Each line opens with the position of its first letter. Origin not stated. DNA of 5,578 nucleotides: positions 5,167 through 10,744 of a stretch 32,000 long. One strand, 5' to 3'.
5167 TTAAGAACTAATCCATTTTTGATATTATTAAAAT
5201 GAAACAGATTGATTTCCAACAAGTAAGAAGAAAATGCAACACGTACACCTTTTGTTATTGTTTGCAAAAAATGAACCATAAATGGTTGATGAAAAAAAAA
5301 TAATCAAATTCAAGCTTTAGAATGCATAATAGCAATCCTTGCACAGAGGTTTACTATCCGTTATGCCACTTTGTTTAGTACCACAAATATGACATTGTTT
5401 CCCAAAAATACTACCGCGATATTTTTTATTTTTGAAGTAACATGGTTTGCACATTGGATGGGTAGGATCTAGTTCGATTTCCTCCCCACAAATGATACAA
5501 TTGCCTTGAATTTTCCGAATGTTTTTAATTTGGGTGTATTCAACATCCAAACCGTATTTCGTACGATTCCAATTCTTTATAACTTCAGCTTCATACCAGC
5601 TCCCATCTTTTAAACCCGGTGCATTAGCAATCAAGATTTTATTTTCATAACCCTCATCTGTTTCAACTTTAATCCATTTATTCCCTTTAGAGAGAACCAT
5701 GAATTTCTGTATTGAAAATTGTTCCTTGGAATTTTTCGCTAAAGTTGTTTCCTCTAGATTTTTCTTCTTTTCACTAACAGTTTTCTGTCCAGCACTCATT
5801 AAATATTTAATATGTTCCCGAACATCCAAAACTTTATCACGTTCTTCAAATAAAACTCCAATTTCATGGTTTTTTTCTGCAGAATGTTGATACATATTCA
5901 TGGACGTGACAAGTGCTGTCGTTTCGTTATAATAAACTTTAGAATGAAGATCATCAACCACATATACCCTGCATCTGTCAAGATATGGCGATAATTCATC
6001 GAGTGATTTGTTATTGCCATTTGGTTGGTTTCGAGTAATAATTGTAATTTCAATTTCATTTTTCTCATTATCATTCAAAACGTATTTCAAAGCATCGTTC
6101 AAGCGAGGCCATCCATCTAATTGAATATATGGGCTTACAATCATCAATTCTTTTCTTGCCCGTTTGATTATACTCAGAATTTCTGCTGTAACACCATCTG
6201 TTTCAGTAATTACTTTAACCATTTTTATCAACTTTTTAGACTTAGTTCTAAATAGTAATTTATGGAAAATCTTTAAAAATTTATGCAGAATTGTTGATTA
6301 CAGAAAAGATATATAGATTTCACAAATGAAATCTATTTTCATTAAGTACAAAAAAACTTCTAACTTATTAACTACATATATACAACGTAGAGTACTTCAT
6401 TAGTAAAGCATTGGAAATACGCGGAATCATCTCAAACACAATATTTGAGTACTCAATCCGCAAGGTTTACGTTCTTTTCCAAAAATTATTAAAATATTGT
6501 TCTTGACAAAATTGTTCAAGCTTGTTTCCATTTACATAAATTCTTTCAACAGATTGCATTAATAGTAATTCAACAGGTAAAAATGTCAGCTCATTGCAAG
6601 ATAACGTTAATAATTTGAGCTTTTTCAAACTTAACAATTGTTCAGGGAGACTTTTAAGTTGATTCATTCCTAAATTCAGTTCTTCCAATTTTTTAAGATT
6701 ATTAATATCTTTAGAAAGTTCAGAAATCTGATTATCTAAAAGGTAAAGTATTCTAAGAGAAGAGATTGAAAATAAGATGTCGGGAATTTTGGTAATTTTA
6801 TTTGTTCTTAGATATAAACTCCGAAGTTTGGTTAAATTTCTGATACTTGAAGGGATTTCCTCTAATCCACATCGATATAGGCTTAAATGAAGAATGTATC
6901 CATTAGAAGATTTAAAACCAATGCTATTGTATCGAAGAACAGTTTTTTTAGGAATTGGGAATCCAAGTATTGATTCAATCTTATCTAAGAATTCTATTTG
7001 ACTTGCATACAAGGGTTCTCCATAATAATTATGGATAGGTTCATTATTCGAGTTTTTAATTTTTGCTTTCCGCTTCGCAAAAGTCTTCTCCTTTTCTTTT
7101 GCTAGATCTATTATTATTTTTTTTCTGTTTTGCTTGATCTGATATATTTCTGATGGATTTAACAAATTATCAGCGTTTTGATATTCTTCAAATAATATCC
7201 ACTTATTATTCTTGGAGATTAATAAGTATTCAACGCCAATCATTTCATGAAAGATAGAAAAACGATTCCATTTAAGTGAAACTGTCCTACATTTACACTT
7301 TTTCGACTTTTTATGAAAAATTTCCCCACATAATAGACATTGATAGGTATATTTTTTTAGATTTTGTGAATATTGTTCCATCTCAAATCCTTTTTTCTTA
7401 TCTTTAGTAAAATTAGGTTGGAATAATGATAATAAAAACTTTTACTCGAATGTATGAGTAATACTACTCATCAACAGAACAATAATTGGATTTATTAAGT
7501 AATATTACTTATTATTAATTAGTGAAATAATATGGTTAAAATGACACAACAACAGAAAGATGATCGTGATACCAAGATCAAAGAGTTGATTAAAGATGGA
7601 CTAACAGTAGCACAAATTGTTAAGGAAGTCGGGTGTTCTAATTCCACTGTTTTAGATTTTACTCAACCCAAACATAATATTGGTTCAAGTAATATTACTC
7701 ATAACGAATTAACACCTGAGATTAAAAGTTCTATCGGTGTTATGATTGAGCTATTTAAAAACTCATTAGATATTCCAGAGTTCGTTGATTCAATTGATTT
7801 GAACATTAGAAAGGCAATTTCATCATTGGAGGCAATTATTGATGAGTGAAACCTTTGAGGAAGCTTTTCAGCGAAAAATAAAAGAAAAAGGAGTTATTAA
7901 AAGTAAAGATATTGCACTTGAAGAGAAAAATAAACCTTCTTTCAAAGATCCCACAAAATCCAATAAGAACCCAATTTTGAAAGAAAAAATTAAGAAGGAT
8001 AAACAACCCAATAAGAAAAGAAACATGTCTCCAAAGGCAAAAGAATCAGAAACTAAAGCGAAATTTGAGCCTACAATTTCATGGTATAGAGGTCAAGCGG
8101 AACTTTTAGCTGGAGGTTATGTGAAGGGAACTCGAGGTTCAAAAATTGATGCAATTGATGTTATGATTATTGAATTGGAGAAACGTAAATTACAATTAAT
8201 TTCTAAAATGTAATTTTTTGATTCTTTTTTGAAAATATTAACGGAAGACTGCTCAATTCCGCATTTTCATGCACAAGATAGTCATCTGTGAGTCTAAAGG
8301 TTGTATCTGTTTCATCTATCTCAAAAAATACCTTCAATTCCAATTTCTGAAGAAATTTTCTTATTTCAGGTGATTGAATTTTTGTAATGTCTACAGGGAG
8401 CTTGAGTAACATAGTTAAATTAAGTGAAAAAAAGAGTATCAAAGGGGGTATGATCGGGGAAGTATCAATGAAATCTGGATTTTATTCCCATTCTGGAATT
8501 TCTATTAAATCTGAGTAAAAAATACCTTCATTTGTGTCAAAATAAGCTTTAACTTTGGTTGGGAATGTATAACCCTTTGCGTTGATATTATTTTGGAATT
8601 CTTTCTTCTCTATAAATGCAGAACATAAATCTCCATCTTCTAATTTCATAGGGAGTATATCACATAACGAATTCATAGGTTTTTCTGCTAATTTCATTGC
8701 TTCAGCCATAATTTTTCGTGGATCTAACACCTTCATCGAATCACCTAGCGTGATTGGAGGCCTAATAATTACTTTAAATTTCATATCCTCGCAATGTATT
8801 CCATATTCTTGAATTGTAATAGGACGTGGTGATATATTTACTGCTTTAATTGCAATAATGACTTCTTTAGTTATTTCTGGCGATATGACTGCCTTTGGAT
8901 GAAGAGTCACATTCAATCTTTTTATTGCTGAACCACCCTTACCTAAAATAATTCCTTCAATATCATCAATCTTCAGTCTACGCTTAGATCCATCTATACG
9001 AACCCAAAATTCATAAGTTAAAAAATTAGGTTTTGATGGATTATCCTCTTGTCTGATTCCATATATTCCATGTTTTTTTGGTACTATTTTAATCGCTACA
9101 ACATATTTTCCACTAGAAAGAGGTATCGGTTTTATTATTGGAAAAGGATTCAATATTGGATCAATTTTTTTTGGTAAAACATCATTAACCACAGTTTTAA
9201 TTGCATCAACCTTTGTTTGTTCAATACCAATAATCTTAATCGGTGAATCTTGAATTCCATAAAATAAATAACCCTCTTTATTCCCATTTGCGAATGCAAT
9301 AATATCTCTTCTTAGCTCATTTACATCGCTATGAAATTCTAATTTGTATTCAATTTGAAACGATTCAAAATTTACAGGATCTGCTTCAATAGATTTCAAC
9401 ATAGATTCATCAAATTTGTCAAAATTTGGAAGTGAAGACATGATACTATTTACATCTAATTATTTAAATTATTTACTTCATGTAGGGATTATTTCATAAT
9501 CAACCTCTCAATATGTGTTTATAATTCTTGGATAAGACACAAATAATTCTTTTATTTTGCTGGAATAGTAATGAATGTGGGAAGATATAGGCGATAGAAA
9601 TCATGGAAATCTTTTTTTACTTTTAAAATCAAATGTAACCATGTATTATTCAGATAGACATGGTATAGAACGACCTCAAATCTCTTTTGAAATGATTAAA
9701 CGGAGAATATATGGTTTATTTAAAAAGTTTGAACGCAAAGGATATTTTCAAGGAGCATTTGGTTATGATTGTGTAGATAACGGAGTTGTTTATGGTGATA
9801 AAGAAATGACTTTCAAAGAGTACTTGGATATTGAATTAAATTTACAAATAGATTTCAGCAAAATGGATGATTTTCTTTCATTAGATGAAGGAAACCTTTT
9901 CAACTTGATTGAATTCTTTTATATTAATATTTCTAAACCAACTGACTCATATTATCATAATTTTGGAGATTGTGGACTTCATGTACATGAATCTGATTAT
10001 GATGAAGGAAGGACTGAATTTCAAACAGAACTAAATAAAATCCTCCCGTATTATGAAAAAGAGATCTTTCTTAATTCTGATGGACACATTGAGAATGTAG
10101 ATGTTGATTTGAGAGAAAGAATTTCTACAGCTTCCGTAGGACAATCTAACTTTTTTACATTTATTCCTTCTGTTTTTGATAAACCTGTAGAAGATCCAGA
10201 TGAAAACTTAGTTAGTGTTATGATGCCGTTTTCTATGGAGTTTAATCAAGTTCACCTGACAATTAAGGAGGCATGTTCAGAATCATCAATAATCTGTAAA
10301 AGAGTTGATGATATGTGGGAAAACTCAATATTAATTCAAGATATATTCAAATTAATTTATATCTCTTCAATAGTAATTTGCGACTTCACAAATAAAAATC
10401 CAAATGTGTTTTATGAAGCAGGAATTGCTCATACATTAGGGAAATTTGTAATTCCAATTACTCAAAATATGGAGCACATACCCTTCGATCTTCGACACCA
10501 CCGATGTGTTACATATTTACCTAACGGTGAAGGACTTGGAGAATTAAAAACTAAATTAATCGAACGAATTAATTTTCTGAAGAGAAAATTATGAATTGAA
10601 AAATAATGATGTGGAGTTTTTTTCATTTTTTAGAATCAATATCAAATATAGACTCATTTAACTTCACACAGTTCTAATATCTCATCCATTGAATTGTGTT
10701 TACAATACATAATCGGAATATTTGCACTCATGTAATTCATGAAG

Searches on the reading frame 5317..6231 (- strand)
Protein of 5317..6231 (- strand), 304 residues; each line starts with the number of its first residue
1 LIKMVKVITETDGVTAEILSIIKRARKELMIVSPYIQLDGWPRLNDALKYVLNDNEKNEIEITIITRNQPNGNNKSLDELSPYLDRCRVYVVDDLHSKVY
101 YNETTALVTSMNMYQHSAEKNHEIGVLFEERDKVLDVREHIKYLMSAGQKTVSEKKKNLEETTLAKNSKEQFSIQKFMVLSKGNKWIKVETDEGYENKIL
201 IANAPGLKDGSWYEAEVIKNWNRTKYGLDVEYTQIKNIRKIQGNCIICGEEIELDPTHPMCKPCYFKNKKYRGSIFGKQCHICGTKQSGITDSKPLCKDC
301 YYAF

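Call 11: search_protein_families(library=pfam, proteins=[window:5317-6231:-], max_evalue=0.01)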
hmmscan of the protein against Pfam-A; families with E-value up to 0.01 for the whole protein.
window:5317-6231:- (304 aa): 2 families
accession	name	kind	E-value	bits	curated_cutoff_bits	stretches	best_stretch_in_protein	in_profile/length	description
PF13091.12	PLDc_2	-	2.7e-10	40.7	27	1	18-143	1-130/132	PLD-like domain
PF16147.10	DUF4855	-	9.9e-05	22.1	27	0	43-116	233-302/313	Domain of unknown function (DUF4855)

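Call 69: search_protein_families(library=padloc, proteins=[window:5317-6231:-], max_evalue=0.001)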
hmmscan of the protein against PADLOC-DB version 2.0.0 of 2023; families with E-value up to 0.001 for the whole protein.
window:5317-6231:- (304 aa): 13 families
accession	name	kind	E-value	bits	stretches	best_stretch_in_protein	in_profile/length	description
PDLC02614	DrmC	-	5.8e-09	33.9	1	13-144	21-150/153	DrmC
PDLC02585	DrmC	-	9.6e-08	29.9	1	18-148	110-248/253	DrmC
PDLC03922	MkoB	-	1e-07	29.6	1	5-134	303-435/610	-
PDLC03924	MkoC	-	2.6e-06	23.8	1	5-140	984-1124/1136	-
PDLC02607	DrmC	-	3.3e-06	24.6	1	95-148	203-257/265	DrmC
PDLC02606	DrmC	-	3.6e-06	24.9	1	84-147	112-176/182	DrmC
PDLC02589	DrmC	-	7.5e-05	20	1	94-149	203-258/264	DrmC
PDLC02597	DrmC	-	7.8e-05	20.6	1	92-149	182-236/242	DrmC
PDLC02901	DpdK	-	0.00022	18.9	1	41-133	63-157/173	DpdK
PDLC02616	DrmC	-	0.00032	18.4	1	94-146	164-217/224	DrmC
PDLC02588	DrmC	-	0.00038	18.2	0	95-149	193-248/256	DrmC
PDLC02595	DrmC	-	0.0004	18.2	0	18-144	121-258/269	DrmC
PDLC02599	DrmC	-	0.00064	16.8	1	13-137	9-128/387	DrmC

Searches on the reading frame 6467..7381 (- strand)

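Call 11: search_protein_families(library=pfam, proteins=[window:6467-7381:-], max_evalue=0.01)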
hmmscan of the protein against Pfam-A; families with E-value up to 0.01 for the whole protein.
window:6467-7381:- (304 aa): 4 families
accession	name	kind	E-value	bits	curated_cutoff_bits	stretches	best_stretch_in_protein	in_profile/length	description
PF13855.12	LRR_8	-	3e-13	49.8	27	2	185-242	2-61/61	Leucine rich repeat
PF12799.13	LRR_4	-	1.1e-12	48.2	27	2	208-246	2-40/44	Leucine Rich repeats (2 copies)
PF23598.1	LRR_14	-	3.1e-10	39.8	40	2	205-282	45-120/353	Leucine-rich repeat region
PF00560.39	LRR_1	-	0.00015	21.7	20.6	0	185-204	1-21/23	Leucine Rich Repeat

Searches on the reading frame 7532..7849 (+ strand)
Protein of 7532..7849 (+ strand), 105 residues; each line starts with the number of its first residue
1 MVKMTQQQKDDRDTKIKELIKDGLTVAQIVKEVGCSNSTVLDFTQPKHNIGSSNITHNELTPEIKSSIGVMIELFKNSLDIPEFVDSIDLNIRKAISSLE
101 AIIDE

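Call 27: search_protein_families(library=pfam, proteins=[window:7532-7849:+], max_evalue=0.01)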
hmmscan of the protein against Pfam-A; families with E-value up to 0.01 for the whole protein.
window:7532-7849:+ (105 aa): 2 families
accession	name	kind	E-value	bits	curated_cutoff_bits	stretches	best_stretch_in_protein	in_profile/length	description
PF02796.21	HTH_7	-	0.00021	21.8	23.8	1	15-40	13-38/45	Helix-turn-helix domain of resolvase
PF13384.12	HTH_23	-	0.0017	18.6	24.6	1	18-40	12-34/50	Homeodomain-like domain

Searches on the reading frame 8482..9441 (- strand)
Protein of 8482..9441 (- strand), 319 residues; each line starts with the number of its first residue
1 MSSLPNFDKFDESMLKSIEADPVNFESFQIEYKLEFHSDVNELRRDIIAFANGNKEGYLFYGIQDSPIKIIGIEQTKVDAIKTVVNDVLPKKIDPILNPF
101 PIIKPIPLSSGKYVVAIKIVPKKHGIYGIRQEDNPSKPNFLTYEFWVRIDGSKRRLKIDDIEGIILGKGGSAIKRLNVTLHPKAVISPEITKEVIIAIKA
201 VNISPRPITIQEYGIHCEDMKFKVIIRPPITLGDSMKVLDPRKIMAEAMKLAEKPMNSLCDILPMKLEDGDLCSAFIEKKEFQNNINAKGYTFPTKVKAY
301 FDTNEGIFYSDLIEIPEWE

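Call 11: search_protein_families(library=pfam, proteins=[window:8482-9441:-], max_evalue=0.01)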
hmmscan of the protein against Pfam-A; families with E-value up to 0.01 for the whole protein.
window:8482-9441:- (319 aa): 1 family
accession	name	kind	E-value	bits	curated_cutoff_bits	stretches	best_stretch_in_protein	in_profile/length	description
PF04326.19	SLFN_AlbA_2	-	4.1e-15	56.8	25.3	1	26-156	1-117/118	Schlafen, AlbA_2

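Call 69: search_protein_families(library=padloc, proteins=[window:8482-9441:-], max_evalue=0.001)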
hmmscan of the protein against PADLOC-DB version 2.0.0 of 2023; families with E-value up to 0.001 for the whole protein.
window:8482-9441:- (319 aa): 1 family
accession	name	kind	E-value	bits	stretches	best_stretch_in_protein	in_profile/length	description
PDLC05032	PDC-S50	-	1.1e-09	35.9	1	31-90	23-84/387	-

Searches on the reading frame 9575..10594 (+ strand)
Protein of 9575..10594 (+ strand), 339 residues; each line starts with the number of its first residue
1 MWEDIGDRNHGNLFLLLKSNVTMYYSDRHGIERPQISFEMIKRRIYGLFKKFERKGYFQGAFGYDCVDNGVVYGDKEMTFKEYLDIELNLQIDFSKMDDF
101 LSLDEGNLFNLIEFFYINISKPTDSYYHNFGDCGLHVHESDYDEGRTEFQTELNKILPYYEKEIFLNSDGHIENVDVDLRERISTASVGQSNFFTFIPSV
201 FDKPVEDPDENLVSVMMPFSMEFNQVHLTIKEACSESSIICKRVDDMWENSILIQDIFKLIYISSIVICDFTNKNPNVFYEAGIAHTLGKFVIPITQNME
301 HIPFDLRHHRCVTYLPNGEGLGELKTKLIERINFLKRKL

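Call 11: search_protein_families(library=pfam, proteins=[window:9575-10594:+], max_evalue=0.01)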
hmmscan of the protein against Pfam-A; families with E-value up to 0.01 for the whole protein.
window:9575-10594:+ (339 aa): 1 family
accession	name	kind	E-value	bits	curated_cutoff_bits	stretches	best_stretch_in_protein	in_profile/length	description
PF18863.6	AbiJ_NTD4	-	0.0031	18.4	34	1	23-157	1-120/152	AbiJ N-terminal domain 4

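Call 69: search_protein_families(library=padloc, proteins=[window:9575-10594:+], max_evalue=0.001)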
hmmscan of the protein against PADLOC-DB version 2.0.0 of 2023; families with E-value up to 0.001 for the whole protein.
window:9575-10594:+ (339 aa): 2 families
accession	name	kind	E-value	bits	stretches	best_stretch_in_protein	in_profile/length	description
PDLC00733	Effector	-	8.6e-07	26.1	1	246-318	286-358/388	TIR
PDLC04995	PDC-S32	-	9e-07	26.6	1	24-173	3-162/301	-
